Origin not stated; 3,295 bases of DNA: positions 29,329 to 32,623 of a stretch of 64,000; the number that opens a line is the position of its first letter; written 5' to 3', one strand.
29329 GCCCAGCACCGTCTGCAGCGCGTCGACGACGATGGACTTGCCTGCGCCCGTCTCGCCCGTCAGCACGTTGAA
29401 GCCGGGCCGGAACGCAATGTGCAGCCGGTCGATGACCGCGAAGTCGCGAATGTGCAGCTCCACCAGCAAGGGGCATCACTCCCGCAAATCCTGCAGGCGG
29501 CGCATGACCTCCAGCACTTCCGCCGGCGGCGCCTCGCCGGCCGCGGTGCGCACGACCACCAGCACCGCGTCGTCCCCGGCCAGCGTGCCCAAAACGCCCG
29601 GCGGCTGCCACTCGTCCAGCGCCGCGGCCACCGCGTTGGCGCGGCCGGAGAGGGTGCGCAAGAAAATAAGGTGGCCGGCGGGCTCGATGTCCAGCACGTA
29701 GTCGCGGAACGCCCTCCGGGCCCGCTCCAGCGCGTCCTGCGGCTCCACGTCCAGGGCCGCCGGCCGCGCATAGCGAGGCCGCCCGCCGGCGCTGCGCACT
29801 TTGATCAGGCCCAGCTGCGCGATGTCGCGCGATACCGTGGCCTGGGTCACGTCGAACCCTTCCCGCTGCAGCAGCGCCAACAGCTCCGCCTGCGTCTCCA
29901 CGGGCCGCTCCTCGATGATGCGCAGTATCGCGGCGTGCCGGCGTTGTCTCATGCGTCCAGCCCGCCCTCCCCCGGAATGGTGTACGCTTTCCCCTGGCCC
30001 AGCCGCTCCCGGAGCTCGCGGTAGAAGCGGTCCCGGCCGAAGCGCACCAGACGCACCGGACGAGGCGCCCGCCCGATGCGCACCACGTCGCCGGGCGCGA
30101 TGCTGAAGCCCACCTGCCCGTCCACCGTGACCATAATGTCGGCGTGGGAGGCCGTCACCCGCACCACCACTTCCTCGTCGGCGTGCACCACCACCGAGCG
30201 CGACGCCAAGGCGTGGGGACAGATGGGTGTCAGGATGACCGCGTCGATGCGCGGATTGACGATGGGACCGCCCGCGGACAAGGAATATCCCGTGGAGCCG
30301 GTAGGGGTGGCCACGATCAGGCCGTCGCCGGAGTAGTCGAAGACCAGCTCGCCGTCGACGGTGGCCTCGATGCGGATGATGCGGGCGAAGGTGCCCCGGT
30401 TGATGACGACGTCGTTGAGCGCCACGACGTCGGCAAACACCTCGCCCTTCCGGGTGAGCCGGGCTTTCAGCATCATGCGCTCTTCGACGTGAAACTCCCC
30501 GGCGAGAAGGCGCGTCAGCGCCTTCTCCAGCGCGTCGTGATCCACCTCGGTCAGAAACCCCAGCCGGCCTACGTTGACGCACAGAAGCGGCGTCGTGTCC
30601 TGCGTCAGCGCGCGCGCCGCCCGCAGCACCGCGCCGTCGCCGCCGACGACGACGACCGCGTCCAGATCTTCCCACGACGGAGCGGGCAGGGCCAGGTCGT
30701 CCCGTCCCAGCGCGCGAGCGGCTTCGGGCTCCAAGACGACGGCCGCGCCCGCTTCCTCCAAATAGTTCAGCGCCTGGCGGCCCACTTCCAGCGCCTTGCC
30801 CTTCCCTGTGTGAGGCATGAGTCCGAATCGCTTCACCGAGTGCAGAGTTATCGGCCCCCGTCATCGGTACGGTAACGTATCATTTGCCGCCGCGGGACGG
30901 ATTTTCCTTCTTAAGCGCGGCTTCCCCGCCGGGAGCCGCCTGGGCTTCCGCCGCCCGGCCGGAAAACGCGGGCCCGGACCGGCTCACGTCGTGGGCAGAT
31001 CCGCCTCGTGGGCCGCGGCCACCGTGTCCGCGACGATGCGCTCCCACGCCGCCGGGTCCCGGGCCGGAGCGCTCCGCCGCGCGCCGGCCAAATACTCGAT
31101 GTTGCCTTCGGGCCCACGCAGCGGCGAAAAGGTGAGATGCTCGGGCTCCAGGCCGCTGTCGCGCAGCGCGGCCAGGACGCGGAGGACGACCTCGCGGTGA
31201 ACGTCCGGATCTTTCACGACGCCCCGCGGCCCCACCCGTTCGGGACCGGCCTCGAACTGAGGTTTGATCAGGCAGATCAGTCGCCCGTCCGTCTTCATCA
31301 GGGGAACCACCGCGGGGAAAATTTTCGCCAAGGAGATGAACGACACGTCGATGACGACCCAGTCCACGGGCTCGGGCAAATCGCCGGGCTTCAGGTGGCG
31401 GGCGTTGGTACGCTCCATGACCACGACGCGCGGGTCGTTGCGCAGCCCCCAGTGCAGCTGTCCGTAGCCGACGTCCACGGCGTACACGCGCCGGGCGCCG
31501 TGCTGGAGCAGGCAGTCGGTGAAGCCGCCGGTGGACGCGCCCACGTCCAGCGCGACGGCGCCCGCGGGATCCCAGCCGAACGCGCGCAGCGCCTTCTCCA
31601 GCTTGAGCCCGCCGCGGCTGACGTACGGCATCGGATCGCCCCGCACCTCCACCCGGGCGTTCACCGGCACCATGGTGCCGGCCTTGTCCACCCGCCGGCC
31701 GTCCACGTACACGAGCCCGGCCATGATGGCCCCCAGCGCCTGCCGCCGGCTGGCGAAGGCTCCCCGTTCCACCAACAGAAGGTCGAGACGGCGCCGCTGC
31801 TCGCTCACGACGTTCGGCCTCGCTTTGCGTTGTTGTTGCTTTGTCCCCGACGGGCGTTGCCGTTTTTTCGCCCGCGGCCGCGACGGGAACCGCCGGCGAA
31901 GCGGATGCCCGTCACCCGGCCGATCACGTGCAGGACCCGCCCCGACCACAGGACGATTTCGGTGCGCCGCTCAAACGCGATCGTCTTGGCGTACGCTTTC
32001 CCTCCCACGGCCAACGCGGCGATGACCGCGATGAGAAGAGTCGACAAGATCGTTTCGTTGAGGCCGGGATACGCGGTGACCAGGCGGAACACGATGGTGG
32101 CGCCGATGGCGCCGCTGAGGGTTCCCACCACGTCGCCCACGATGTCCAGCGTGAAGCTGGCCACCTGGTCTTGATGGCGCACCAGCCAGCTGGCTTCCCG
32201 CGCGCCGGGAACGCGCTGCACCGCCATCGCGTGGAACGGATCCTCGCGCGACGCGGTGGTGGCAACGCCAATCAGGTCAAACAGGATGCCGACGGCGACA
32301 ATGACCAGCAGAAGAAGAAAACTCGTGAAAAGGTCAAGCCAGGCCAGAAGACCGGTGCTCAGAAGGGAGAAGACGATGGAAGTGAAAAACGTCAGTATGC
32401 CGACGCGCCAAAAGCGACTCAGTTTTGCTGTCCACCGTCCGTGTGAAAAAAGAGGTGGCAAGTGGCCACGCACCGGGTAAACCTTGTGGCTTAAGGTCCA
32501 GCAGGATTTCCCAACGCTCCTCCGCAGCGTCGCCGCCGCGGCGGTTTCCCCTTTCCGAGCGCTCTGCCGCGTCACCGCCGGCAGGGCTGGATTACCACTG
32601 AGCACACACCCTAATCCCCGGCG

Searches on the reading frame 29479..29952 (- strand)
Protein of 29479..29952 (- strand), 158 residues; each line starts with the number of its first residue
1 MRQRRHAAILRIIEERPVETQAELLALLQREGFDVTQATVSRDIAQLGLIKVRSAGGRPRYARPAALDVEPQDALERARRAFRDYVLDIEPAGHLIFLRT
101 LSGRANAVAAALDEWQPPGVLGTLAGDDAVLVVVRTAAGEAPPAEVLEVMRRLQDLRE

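Call 8: search_protein_families(library=ncbifam, proteins=[window:29479-29952:-], max_evalue=0.001)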
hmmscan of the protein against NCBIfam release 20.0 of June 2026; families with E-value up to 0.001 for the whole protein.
seq(158 aa): 5 families
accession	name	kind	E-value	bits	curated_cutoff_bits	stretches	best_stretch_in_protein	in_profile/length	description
TIGR01529.1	argR_whole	equivalog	1.2e-38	132.4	130.45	1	4-137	2-132/146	arginine repressor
NF001680.0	PRK00441.1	equivalog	6.3e-36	123.7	184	1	1-138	1-135/150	arginine repressor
NF003281.1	PRK04280.1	equivalog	1.9e-33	115.7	182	1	2-138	2-135/148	transcriptional regulator AhrC/ArgR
NF002880.0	PRK03341.1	equivalog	4.2e-31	107.8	200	1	2-150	15-166/170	arginine repressor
NF003457.0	PRK05066.1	equivalog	4e-17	62.2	194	1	9-134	14-135/156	transcriptional regulator ArgR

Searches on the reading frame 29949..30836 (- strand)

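Call 8: search_protein_families(library=ncbifam, proteins=[window:29949-30836:-], max_evalue=0.001)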
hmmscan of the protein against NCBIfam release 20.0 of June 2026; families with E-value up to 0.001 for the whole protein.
window:29949-30836:- (295 aa): 20 families
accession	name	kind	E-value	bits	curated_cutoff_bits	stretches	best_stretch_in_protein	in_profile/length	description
NF002306.0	PRK01231.1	equivalog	1.7e-75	253.9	316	1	2-283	9-293/299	NAD(+) kinase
NF002561.0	PRK02155.1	equivalog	8.6e-71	238.6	371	1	24-280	29-286/297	NAD kinase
NF002893.0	PRK03378.1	equivalog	8.7e-65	218.9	386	1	4-283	8-289/292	NAD(+) kinase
NF002984.0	PRK03708.1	equivalog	9.6e-65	218.7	326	1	3-280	2-274/277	NAD(+) kinase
NF002732.0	PRK02649.1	equivalog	9.9e-65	219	348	1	51-285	62-295/305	NAD(+) kinase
NF010678.0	PRK14076.1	equivalog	7.3e-62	210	493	1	3-278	293-566/570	bifunctional NADP phosphatase/NAD kinase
NF002892.0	PRK03372.1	equivalog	1.9e-61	208.1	299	1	6-274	10-287/312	NAD kinase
NF002731.0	PRK02645.1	equivalog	4.9e-60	203.5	312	1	15-279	17-290/305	NAD(+) kinase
NF002579.0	PRK02231.1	equivalog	1.2e-59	202.1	459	1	9-283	20-298/301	NAD(+) kinase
NF002521.0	PRK01911.1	equivalog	2.6e-59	201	309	1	56-283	63-288/292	NAD kinase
NF003391.0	PRK04539.1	equivalog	6e-55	186.5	470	1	58-282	69-292/296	inorganic polyphosphate/ATP-NAD kinase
NF002255.0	PRK01185.1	subfamily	1.7e-52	178.2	304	1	10-279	9-265/271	NAD(+) kinase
NF010679.0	PRK14077.1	equivalog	9.4e-49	166.3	343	1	26-282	34-286/287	NAD(+) kinase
NF010677.0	PRK14075.1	equivalog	3.8e-46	157.7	260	1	57-284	42-255/257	NAD(+) kinase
NF003406.0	PRK04761.1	equivalog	4e-25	88.4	211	1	55-209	34-184/257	NAD kinase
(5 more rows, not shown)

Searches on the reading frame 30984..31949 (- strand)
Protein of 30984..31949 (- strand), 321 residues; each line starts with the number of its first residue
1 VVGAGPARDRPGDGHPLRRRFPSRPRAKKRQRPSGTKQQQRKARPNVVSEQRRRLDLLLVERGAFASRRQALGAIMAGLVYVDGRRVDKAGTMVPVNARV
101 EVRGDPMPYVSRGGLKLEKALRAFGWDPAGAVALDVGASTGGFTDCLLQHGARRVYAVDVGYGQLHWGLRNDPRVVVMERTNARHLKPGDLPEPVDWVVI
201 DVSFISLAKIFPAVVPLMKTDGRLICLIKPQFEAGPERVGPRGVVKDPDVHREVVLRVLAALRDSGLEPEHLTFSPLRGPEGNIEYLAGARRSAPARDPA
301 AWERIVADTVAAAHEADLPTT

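Call 8: search_protein_families(library=ncbifam, proteins=[window:30984-31949:-], max_evalue=0.001)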
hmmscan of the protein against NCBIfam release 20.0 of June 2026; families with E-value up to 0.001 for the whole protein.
window:30984-31949:- (321 aa): 3 families
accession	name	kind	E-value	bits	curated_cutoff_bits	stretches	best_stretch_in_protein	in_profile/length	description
TIGR00478.1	tly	subfamily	4e-71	239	185.8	1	54-285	1-228/228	TlyA family rRNA (cytidine-2'-O)-methyltransferase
NF049952.1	23rRNACMtaseTlyA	equivalog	3.6e-50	170.6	250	1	54-287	2-231/236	23S rRNA (cytidine-2'-O)-methyltransferase TlyA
NF008734.0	PRK11760.1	equivalog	0.00043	19.8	176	1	111-202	186-277/359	23S rRNA (cytidine(2498)-2'-O)-methyltransferase RlmM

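Call 9: search_protein_families(library=pfam, proteins=[window:30984-31949:-], max_evalue=0.01)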
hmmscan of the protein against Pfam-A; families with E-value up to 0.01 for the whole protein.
window:30984-31949:- (321 aa): 4 families
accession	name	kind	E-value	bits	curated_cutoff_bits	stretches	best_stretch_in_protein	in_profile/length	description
PF01728.25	FtsJ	-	3.9e-44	151.2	24.1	1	109-291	1-180/181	FtsJ-like methyltransferase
PF01479.30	S4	-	6.3e-11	42.3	22.8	1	53-100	1-48/48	S4 domain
PF22421.1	SYY_C-terminal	-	0.00016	22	27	1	43-100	8-66/83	Tyrosine--tRNA ligase SYY-like C-terminal domain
PF08241.18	Methyltransf_11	-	0.0088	17.1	21.2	0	134-221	1-90/95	Methyltransferase domain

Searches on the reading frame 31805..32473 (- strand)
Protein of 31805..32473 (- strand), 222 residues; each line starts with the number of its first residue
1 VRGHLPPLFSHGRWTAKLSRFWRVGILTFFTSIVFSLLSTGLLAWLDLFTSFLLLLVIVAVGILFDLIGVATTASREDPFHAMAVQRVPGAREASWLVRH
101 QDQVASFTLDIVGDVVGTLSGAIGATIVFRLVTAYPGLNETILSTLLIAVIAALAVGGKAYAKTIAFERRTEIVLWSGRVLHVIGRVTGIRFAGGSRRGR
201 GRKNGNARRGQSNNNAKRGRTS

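Call 8: search_protein_families(library=ncbifam, proteins=[window:31805-32473:-], max_evalue=0.001)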
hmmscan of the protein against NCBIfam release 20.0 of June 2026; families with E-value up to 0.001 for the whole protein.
window:31805-32473:- (222 aa): 0 families

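Call 9: search_protein_families(library=pfam, proteins=[window:31805-32473:-], max_evalue=0.01)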
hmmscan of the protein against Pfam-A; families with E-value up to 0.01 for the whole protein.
window:31805-32473:- (222 aa): 1 family
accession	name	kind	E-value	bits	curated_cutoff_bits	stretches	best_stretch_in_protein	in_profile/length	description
PF01595.25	CNNM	-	7.1e-05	23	28.4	1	54-188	2-131/181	Cyclin M transmembrane N-terminal domain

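Call 10: find_homologous_proteins(query=window:31805-32473:-, max_evalue=0.001)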
Query window:31805-32473:- (222 aa): 94 proteins with E <= 0.001 among 2256 candidates.
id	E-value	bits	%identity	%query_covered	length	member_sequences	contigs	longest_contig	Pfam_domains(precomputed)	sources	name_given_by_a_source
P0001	5.4e-135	466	99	100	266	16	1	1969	-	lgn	-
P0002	8.5e-93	328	76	92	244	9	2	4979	-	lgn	-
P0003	1.9e-91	324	72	97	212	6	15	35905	-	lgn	-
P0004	1.4e-81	291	76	77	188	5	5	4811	-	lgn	-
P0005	1.9e-81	291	75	83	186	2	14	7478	-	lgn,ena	-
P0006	2.5e-81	291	74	86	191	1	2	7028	PF01595.26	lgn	-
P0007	4.3e-78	280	71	84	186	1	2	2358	-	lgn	-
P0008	2.5e-75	271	71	75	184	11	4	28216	PF01595.26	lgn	-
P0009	1.6e-70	255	71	73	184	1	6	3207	-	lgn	-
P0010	4.7e-69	250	73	72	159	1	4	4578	-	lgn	-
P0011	6.4e-67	243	60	89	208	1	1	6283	PF01595.26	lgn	-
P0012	5.7e-64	234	58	92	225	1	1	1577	-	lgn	-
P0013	7.8e-64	233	59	90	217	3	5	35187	-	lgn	-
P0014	3.7e-50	189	49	88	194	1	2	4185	-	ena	-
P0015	2.1e-48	183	51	77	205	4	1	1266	-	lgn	-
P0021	1.3e-43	167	53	73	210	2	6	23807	PF01595.26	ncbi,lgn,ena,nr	ncbi:MAG: hypothetical protein PHV61_05450 [Limnochordia bacterium]|nr:hypothetical protein [Limnoch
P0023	2.8e-43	166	53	73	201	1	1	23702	PF01595.26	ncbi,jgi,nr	ncbi:MAG: hypothetical protein PHH90_04785 [Limnochordia bacterium]|nr:hypothetical protein [Limnoch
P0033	1.5e-37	147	45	82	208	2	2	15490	PF01595.26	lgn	-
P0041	2.3e-32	131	43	71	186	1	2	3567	PF01595.26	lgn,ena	-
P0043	3.9e-32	130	45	76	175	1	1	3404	PF01595.26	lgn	-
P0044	5.3e-32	129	49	73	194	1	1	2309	PF01595.26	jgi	jgi:CBS domain containing-hemolysin-like protein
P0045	5.8e-32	129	51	52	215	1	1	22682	PF01595.26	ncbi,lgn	-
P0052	9.0e-31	125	42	72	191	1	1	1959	PF01595.26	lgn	-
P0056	2.1e-30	124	44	70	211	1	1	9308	PF01595.26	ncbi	-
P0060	7.5e-30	122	39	74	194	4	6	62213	PF01595.26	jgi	jgi:CBS domain containing-hemolysin-like protein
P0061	8.1e-30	122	38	74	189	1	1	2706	PF01595.26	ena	-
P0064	1.3e-29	122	37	74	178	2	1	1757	PF01595.26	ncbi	-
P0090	6.3e-22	96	37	83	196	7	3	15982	PF01595.26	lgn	-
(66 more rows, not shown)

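Call 19: find_related_loci(query=A1, collection=genome_contigs, flank=6000)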
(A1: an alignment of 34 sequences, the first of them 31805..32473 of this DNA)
Query A1 (222 aa) in genome_contigs; peptide patterns used: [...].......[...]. (x = any residue, [..] = any of these).
600 stretches matched a pattern (row limit reached: there are more); 584 encode a relative of the query (tblastn E <= 1e-3); the best 80 are kept; 80 distinct loci.
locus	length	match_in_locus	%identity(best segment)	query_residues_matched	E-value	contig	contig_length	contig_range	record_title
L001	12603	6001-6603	47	17-217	5e-54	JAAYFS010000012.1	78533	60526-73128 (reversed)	MAG: Bacillota bacterium isolate AS09scLD_10 83411_AS09, whole genome shotgun sequence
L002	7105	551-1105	48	25-213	9e-52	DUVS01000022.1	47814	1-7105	MAG TPA_asm: Bacillota bacterium isolate AS08sgBPME_46 148949_AS08, whole genome shotgun sequence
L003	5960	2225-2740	53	16-187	5e-51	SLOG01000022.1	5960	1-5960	MAG: Limnochordia bacterium isolate CSSed165cm_44 CSSed16-5cm-64727, whole genome shotgun sequence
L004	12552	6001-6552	47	18-203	6e-45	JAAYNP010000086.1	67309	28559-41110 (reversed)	MAG: Bacillota bacterium isolate AS21ysBPME_219 159408_AS21, whole genome shotgun sequence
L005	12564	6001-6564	46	20-202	4e-43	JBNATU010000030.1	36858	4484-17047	MAG: Moorellaceae bacterium isolate Kamch4342-3A-MB-01 bin2.fa-30, whole genome shotgun sequence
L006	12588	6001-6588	42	13-209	1e-42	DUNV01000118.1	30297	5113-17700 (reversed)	MAG TPA_asm: Bacillota bacterium isolate AS08sgBPME_113 253910_AS08, whole genome shotgun sequence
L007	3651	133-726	41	16-209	6e-43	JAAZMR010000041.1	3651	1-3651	MAG: Bacillota bacterium isolate AS23ysBPME_95 74294_AS23, whole genome shotgun sequence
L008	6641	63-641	43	4-203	7e-42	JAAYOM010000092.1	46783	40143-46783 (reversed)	MAG: Bacillota bacterium isolate AS21ysBPME_46 129633_AS21, whole genome shotgun sequence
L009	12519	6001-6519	44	20-192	7e-42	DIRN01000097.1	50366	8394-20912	MAG TPA_asm: Firmicutes bacterium UBA5435 UBA5435_contig_4296, whole genome shotgun sequence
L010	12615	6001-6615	40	16-219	2e-41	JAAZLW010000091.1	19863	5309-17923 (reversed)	MAG: Bacillota bacterium isolate AS23ysBPME_266 66197_AS23, whole genome shotgun sequence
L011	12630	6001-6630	43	18-221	3e-41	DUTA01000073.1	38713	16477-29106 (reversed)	MAG TPA_asm: Bacillota bacterium isolate AS04akNAM_96 41157_AS04, whole genome shotgun sequence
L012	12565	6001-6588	40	13-209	1e-40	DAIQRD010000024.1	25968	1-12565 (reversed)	MAG TPA_asm: Bacillota bacterium isolate CTOTU40582 NODE_1222_length_25968_cov_3.787057, whole genome shotgun sequence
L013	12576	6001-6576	41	28-208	4e-40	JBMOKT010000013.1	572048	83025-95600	MAG: Bacillota bacterium isolate Betzabe_MAG005 MAG005_13, whole genome shotgun sequence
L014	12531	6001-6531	41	29-203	3e-39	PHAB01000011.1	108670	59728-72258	MAG: Firmicutes bacterium HGW-Firmicutes-14 08E140C01_scaffold_197, whole genome shotgun sequence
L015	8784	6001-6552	40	3-192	4e-39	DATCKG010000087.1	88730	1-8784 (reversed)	MAG TPA_asm: Symbiobacteriaceae bacterium isolate SMAG_U7090 k141_133622, whole genome shotgun sequence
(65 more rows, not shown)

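Call 22: find_encoding_contigs(protein=P0003, flank=3000, max_places=3)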
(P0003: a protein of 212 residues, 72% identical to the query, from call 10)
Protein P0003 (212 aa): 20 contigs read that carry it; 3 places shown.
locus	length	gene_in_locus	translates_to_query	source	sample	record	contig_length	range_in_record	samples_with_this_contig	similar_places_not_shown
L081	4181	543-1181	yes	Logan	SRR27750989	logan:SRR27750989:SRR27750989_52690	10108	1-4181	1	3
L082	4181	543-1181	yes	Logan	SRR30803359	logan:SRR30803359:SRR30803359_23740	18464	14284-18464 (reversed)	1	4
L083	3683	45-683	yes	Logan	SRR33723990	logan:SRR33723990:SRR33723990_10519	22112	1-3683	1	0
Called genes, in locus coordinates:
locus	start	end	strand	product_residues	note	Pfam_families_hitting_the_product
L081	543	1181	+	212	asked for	-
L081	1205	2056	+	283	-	PF01479:S4 (weak), PF01728:FtsJ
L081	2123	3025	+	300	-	PF01513:NAD_kinase, PF20143:NAD_kinase_C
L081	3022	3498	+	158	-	PF01316:Arg_repressor, PF02863:Arg_repressor_C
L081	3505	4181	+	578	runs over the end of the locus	PF02463:SMC_N, PF13476:AAA_23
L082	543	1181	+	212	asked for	-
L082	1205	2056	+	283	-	PF01479:S4 (weak), PF01728:FtsJ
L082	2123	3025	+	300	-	PF01513:NAD_kinase, PF20143:NAD_kinase_C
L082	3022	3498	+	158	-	PF01316:Arg_repressor, PF02863:Arg_repressor_C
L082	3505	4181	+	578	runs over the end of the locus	PF02463:SMC_N, PF13476:AAA_23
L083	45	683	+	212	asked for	-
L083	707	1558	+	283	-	PF01479:S4 (weak), PF01728:FtsJ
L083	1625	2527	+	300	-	PF01513:NAD_kinase, PF20143:NAD_kinase_C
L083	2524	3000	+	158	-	PF01316:Arg_repressor, PF02863:Arg_repressor_C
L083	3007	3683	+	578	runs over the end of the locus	PF02463:SMC_N, PF13476:AAA_23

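Call 23: find_encoding_contigs(protein=P0002, flank=3000, max_places=2)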
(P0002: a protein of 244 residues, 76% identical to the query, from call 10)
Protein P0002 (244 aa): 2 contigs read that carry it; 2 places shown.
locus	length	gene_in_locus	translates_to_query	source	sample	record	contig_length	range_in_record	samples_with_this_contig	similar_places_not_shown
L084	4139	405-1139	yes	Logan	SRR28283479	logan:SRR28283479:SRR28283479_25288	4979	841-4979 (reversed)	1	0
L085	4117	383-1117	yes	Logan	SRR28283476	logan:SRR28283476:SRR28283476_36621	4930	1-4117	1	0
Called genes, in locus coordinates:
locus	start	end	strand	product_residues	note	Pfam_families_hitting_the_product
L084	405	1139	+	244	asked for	-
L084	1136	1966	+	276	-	PF01479:S4, PF01728:FtsJ, PF08241:Methyltransf_11 (weak)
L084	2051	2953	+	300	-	PF01513:NAD_kinase, PF20143:NAD_kinase_C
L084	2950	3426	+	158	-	PF01316:Arg_repressor, PF02863:Arg_repressor_C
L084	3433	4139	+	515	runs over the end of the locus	?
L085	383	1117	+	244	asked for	-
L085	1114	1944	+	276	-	PF01479:S4, PF01728:FtsJ, PF08241:Methyltransf_11 (weak)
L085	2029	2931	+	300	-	PF01513:NAD_kinase, PF20143:NAD_kinase_C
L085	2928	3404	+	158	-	PF01316:Arg_repressor, PF02863:Arg_repressor_C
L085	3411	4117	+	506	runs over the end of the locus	?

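Call 24: find_encoding_contigs(protein=P0008, flank=3000, max_places=2)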
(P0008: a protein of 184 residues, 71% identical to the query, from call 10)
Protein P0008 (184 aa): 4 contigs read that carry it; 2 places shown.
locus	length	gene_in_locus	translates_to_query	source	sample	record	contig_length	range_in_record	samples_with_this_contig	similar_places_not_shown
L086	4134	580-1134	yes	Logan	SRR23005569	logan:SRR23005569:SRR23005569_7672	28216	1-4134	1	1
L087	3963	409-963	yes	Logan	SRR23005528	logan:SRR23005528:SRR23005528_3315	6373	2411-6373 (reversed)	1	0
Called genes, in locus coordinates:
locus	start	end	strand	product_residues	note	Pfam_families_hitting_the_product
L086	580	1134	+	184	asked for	PF01595:CNNM (weak)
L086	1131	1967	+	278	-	PF01479:S4, PF01728:FtsJ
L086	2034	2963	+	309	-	PF01513:NAD_kinase, PF00781:DAGK_cat (faint), PF20143:NAD_kinase_C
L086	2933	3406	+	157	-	PF01316:Arg_repressor, PF02863:Arg_repressor_C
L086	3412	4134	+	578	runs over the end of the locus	PF02463:SMC_N, PF13476:AAA_23, PF13555:AAA_29 (faint), PF13304:AAA_21 (faint)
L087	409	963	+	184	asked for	PF01595:CNNM (weak)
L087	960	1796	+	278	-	PF01479:S4, PF01728:FtsJ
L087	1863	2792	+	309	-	PF01513:NAD_kinase, PF00781:DAGK_cat (faint), PF20143:NAD_kinase_C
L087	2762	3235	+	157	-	PF01316:Arg_repressor, PF02863:Arg_repressor_C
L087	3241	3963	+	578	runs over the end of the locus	PF02463:SMC_N, PF13476:AAA_23, PF13555:AAA_29 (faint), PF13304:AAA_21 (faint)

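Call 25: find_encoding_contigs(protein=P0013, flank=3000, max_places=2)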
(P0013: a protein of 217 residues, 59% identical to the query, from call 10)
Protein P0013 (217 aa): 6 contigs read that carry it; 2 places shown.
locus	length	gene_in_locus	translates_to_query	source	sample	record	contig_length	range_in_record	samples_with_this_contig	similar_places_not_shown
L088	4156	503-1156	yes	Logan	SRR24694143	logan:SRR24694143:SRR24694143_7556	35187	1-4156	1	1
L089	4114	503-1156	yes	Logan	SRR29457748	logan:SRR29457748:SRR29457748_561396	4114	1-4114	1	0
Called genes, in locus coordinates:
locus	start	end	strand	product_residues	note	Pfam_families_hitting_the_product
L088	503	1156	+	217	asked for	-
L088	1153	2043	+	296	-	PF01479:S4, PF01728:FtsJ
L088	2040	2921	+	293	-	PF01513:NAD_kinase, PF20143:NAD_kinase_C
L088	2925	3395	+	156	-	PF01316:Arg_repressor, PF02863:Arg_repressor_C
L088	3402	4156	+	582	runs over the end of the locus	PF02463:SMC_N, PF13476:AAA_23, PF13304:AAA_21 (faint)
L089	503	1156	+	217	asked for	-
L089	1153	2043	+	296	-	PF01479:S4, PF01728:FtsJ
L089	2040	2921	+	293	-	PF01513:NAD_kinase, PF20143:NAD_kinase_C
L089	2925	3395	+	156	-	PF01316:Arg_repressor, PF02863:Arg_repressor_C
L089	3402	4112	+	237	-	?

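Call 26: find_encoding_contigs(protein=P0011, flank=3000, max_places=2)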
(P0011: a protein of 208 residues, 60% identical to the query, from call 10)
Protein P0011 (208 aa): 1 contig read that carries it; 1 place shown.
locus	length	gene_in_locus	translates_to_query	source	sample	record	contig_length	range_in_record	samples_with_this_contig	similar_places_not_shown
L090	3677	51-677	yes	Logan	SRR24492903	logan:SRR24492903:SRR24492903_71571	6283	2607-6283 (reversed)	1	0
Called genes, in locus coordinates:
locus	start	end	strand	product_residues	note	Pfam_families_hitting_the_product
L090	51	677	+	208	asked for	PF01595:CNNM (weak)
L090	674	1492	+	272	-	PF01479:S4, PF01728:FtsJ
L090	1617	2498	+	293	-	PF01513:NAD_kinase, PF20143:NAD_kinase_C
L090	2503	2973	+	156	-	PF01316:Arg_repressor, PF02863:Arg_repressor_C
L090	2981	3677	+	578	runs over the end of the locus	PF02463:SMC_N, PF13476:AAA_23, PF13304:AAA_21 (faint)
